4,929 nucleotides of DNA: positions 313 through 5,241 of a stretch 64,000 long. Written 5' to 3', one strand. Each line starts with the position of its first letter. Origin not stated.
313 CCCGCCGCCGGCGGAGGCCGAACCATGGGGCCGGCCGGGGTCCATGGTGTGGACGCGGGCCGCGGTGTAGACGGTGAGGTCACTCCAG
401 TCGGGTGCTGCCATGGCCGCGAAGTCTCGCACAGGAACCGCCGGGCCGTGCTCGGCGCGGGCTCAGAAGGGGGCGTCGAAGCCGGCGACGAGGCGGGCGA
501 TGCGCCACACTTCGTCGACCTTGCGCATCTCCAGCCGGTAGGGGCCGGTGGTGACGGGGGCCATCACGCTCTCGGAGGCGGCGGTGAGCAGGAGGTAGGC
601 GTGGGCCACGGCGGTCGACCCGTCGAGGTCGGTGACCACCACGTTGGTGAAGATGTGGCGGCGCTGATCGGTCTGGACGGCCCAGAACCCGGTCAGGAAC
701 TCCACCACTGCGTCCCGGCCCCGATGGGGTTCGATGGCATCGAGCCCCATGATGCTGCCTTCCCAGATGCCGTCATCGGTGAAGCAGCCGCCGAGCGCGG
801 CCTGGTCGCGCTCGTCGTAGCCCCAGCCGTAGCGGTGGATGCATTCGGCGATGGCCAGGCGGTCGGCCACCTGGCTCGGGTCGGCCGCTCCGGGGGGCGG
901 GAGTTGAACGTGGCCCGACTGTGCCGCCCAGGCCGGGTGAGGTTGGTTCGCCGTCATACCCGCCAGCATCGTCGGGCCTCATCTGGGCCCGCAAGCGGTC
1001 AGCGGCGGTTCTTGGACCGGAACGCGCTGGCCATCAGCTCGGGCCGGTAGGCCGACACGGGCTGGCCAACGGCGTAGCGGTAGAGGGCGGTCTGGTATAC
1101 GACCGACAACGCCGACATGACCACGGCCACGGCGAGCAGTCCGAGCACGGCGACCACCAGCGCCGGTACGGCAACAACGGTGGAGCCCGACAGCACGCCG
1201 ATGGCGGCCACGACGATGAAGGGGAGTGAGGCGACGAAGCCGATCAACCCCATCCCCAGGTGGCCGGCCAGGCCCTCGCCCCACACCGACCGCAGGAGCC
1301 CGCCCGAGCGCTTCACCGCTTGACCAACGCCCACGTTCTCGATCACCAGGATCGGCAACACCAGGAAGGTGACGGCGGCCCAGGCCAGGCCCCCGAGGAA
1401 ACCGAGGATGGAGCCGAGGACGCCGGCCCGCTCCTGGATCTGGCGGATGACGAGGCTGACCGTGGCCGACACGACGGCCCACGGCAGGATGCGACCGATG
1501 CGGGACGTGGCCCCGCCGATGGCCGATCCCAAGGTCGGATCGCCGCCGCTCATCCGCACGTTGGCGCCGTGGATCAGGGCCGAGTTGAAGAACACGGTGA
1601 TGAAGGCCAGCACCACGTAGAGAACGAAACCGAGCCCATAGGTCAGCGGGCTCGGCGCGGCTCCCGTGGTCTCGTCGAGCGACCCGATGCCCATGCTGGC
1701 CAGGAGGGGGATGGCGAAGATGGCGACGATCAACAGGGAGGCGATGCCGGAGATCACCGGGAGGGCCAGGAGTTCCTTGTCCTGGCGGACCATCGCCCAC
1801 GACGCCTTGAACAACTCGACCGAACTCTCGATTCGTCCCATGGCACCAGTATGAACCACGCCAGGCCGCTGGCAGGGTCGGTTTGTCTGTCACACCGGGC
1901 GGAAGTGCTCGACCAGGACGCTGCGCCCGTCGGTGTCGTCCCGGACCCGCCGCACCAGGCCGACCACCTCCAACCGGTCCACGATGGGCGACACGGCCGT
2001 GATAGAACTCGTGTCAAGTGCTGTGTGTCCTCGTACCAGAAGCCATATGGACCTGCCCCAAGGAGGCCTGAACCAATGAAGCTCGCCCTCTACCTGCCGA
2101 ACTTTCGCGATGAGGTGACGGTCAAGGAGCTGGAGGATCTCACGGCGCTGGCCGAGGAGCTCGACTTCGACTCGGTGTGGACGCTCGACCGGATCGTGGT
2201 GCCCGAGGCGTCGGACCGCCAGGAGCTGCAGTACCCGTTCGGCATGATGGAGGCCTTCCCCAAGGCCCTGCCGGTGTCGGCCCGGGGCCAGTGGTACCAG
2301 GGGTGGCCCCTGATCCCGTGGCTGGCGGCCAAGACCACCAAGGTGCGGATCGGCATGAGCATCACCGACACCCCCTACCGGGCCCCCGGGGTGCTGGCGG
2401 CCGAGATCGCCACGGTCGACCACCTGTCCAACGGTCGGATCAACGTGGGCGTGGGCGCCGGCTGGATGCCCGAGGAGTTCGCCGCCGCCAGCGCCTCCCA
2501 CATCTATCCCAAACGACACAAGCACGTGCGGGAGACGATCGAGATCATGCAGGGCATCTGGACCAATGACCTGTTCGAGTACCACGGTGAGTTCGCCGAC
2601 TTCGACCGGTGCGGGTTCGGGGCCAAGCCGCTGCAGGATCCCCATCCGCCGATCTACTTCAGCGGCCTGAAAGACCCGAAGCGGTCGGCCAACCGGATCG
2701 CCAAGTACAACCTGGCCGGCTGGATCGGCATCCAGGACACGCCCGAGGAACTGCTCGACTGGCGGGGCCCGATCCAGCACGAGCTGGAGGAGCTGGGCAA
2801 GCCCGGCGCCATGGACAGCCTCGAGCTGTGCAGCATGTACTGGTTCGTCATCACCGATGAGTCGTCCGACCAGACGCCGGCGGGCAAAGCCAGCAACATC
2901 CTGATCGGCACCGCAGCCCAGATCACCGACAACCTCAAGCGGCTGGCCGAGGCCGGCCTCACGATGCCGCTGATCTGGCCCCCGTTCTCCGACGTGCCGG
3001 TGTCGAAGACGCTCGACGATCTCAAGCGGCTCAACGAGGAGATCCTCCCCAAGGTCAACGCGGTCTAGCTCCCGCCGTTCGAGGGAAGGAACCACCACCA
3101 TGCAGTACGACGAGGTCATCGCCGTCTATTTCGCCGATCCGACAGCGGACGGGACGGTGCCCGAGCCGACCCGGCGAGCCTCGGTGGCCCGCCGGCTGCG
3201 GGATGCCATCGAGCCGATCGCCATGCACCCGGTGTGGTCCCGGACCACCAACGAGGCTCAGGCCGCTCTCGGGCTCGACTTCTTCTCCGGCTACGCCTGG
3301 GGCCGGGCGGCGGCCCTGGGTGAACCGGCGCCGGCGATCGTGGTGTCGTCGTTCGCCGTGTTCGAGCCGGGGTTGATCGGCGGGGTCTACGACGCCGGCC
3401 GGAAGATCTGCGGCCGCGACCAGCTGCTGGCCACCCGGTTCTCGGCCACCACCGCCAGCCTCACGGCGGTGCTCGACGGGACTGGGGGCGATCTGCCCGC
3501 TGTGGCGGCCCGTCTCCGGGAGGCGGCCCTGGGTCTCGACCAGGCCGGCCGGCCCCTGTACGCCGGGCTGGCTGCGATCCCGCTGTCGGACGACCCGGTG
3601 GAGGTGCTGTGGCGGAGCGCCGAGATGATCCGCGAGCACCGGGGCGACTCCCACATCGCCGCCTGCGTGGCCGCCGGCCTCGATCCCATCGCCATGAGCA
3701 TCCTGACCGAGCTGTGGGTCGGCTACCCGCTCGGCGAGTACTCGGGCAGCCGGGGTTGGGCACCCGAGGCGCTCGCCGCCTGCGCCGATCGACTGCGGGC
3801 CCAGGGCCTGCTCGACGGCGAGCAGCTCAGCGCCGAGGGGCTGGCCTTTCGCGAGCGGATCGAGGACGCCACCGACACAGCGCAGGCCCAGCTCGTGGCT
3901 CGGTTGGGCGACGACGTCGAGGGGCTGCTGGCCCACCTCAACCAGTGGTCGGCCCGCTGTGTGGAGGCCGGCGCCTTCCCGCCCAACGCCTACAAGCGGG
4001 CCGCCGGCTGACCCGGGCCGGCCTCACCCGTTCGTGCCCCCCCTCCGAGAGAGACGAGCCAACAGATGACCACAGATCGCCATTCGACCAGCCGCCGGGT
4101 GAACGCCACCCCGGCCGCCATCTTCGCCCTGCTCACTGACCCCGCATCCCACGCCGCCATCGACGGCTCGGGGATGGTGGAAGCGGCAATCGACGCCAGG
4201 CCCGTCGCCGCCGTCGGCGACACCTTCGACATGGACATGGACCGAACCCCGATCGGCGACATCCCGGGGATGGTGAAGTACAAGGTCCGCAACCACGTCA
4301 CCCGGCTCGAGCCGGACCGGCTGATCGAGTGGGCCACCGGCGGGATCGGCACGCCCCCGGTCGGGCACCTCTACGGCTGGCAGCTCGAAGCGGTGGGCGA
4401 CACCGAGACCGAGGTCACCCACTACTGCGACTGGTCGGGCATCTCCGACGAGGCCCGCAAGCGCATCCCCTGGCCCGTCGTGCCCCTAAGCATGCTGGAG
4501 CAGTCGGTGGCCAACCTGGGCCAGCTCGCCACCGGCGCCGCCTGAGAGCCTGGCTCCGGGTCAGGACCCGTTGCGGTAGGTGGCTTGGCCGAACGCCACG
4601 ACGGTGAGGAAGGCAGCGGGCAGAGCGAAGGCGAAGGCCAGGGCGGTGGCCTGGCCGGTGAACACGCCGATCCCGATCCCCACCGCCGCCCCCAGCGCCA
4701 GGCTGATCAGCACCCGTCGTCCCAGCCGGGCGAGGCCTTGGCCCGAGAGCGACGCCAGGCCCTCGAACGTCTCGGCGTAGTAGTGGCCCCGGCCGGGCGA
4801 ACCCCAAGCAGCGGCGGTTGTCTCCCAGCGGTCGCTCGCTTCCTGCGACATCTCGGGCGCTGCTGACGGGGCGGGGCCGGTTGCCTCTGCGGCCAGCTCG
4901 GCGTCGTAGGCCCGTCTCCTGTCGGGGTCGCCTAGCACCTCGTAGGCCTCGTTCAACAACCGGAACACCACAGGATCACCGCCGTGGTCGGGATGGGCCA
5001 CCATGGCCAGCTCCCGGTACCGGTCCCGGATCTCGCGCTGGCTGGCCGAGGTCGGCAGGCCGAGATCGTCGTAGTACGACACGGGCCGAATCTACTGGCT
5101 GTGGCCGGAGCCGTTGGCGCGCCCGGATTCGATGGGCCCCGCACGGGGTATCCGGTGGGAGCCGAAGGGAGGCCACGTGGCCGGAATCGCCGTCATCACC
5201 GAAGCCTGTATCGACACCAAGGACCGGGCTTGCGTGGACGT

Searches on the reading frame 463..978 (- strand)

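Call 87: search_protein_families(library=pfam, proteins=[window:463-978:-], max_evalue=0.0001)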
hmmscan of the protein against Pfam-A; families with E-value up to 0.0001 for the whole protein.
window:463-978:- (171 aa): 2 families
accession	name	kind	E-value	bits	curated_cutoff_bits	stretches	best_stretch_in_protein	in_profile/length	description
PF13577.12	SnoaL_4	-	1.6e-19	70.6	24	1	36-163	2-125/126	SnoaL-like domain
PF12680.13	SnoaL_2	-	6.2e-07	30.4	27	1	53-149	7-86/102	SnoaL-like domain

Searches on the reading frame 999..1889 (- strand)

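Call 87: search_protein_families(library=pfam, proteins=[window:999-1889:-], max_evalue=0.0001)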
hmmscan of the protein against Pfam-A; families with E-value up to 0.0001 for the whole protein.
window:999-1889:- (296 aa): 1 family
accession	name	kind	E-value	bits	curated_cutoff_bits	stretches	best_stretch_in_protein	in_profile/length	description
PF19656.5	DUF6159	-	5.7e-37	128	27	1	88-274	8-198/204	Family of unknown function (DUF6159)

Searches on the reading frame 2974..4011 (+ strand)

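Call 38: search_protein_families(library=pfam, proteins=[window:2974-4011:+], max_evalue=0.00001)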
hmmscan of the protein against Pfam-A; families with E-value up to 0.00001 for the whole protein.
window:2974-4011:+ (345 aa): 1 family
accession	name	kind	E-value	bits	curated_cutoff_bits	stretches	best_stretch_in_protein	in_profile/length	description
PF21863.2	HTH_67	-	7.3e-75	252.5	27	1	72-336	1-268/268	Helix-turn-helix family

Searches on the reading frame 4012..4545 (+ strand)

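Call 87: search_protein_families(library=pfam, proteins=[window:4012-4545:+], max_evalue=0.0001)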
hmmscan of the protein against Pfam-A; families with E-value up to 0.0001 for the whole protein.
window:4012-4545:+ (177 aa): 1 family
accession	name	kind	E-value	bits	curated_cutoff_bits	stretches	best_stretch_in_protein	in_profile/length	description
PF10604.15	Polyketide_cyc2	-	2.3e-06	28.4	27.4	1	25-144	5-107/142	Polyketide cyclase / dehydrase and lipid transport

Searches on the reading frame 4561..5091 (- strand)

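Call 87: search_protein_families(library=pfam, proteins=[window:4561-5091:-], max_evalue=0.0001)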
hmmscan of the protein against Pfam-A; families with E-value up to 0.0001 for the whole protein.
window:4561-5091:- (176 aa): 1 family
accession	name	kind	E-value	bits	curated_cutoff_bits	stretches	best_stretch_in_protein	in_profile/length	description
PF00226.36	DnaJ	-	9.4e-17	61.3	27.8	1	5-63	1-63/63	DnaJ domain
